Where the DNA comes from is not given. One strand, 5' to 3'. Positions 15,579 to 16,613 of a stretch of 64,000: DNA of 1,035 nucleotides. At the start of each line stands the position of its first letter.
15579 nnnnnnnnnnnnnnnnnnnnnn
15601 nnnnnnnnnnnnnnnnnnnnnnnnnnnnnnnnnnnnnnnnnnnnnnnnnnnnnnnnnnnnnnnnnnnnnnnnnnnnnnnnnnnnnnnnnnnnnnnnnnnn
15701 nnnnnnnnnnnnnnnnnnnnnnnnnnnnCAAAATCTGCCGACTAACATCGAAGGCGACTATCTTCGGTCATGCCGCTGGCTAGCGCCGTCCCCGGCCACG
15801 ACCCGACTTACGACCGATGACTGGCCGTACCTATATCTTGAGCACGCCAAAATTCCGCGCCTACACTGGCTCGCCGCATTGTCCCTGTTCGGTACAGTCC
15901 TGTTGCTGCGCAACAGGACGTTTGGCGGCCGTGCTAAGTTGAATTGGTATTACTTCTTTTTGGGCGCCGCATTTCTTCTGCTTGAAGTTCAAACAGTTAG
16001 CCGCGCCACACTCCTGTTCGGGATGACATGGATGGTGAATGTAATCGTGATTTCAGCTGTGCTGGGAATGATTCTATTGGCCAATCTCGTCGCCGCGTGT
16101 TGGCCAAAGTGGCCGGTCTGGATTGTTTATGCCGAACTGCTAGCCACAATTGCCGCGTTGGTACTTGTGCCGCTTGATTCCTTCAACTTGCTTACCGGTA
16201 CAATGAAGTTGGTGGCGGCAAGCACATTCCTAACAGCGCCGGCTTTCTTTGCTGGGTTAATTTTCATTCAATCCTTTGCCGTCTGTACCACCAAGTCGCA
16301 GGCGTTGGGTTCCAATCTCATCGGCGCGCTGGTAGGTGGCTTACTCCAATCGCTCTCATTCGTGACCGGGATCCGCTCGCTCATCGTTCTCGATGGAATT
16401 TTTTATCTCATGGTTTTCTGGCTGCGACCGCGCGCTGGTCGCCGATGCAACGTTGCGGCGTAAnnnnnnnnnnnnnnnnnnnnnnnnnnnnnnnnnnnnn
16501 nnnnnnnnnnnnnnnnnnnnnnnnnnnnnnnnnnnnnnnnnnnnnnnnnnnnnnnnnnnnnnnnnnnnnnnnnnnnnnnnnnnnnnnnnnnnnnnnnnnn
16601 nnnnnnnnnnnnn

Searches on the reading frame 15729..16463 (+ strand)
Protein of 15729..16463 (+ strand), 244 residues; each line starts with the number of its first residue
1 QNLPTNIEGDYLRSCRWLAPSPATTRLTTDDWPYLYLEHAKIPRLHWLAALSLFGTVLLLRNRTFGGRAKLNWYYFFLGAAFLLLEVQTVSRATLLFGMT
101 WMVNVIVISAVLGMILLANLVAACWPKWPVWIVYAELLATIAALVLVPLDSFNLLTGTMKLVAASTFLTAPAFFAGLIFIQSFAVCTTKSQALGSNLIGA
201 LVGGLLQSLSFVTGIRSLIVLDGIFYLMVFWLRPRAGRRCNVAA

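Call 10: search_protein_families(library=pfam, proteins=[window:15729-16463:+], max_evalue=0.01)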
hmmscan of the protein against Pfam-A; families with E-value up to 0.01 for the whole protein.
window:15729-16463:+ (244 aa): 0 families

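Call 29: find_related_loci(query=window:15729-16463:+, collection=metagenome_contigs, flank=3000)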
Query window:15729-16463:+ (244 aa) in metagenome_contigs; peptide patterns used: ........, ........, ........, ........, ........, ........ (x = any residue, [..] = any of these).
600 stretches matched a pattern (row limit reached: there are more); 540 encode a relative of the query (tblastn E <= 1e-3); the best 80 are kept; 80 distinct loci.
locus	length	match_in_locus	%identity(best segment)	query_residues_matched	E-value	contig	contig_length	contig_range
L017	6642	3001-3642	66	22-235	6e-89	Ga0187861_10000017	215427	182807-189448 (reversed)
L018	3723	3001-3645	67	22-236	6e-86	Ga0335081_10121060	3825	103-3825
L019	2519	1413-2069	65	26-244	2e-87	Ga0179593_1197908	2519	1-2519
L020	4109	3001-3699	63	7-237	3e-85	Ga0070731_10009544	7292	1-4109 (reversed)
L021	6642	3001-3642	64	23-236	6e-84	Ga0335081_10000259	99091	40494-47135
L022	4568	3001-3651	66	23-239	2e-82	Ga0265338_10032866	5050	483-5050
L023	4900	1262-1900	64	22-234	4e-82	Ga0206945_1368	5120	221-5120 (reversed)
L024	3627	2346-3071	60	1-244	3e-82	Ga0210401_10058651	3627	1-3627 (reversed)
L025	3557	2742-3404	65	23-243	2e-81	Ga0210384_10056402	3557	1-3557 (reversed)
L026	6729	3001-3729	61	4-244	5e-81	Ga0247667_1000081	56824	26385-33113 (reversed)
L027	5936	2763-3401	63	16-228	8e-81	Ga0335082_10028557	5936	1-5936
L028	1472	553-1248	63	1-235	3e-84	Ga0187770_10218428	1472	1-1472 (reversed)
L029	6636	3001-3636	64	22-233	3e-79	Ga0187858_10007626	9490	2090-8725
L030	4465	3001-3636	64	22-233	3e-79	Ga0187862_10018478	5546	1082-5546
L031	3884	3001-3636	64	22-233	3e-79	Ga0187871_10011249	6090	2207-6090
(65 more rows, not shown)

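Call 50: find_homologous_proteins(query=window:15729-16463:+, max_evalue=1e-40)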
Query window:15729-16463:+ (244 aa): 215 proteins with E <= 1e-40 among 4463 candidates; the best 120 are listed.
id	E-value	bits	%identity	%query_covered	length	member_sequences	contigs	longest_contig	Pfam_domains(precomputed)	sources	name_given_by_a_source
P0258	1.3e-113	397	99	80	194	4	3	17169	-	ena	-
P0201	1.1e-88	315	66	96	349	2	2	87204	-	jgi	jgi:hypothetical protein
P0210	1.8e-83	298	68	91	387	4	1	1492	-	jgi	jgi:hypothetical protein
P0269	3.8e-82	294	67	87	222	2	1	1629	-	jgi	-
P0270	6.1e-82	293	65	90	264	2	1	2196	-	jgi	jgi:hypothetical protein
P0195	3.0e-81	291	63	96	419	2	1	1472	PF13649.13,PF01564.24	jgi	-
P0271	3.3e-81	291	67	88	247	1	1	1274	-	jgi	jgi:hypothetical protein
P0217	4.7e-81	290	67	88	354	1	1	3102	-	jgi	jgi:hypothetical protein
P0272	7.7e-81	290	66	86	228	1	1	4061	-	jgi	-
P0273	1.0e-80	289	65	88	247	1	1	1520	-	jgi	jgi:hypothetical protein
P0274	1.1e-80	289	63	97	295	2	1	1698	-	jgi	jgi:hypothetical protein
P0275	1.5e-78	282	66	87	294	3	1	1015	-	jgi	jgi:hypothetical protein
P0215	3.0e-78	281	61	96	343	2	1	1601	-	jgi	jgi:hypothetical protein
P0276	6.5e-78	280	65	86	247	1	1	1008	-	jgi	jgi:hypothetical protein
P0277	1.5e-77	279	65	92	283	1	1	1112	-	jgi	jgi:hypothetical protein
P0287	4.8e-65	238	68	73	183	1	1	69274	-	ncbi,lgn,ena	-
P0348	8.0e-47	178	66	60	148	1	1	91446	-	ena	-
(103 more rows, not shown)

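Call 51: find_encoding_contigs(protein=P0287, flank=4000, max_places=2)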
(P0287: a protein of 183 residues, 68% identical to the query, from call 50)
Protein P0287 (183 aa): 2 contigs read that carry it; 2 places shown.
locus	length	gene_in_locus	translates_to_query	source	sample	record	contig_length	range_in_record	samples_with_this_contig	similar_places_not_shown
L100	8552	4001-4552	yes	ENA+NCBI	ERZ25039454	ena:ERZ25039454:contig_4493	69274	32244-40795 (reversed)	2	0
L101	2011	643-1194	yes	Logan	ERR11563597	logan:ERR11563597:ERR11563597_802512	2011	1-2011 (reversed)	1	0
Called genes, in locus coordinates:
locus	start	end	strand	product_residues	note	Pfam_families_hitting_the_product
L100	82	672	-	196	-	PF00884:Sulfatase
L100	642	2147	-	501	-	PF00884:Sulfatase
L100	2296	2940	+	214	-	-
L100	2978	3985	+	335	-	PF08242:Methyltransf_12 (faint), PF01564:Spermine_synth, PF13649:Methyltransf_25 (weak)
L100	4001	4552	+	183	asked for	-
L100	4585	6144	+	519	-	-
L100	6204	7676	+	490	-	-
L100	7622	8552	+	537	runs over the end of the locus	-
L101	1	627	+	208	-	?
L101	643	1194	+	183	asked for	-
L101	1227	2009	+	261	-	?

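Call 52: find_encoding_contigs(protein=P0348, flank=4000, max_places=2)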
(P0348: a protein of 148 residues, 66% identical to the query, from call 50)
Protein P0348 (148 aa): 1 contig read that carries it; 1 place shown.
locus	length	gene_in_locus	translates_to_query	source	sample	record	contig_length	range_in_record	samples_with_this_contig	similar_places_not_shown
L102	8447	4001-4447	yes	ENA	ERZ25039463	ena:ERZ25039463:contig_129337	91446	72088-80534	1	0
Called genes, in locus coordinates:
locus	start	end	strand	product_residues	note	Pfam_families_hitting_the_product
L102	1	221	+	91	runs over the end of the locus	-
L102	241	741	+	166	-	PF08450:SGL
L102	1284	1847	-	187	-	PF05958:tRNA_U5-meth_tr (weak), PF13847:Methyltransf_31 (weak)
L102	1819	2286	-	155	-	PF01938:TRAM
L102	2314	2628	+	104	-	-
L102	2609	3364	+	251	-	-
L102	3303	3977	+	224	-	-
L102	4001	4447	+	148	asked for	-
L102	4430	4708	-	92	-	-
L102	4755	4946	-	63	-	-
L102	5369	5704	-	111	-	PF14237:GYF_2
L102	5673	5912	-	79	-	-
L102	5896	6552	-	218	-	PF14237:GYF_2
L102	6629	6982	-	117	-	PF10825:DUF2752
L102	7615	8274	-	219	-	PF03308:MeaB (faint), PF01926:MMR_HSR1, PF02421:FeoB_N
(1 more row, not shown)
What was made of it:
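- Tried and rejected: They come from assemblies with many fragmented genes, apparently indel-rich, and were discarded (calls 51, 52).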
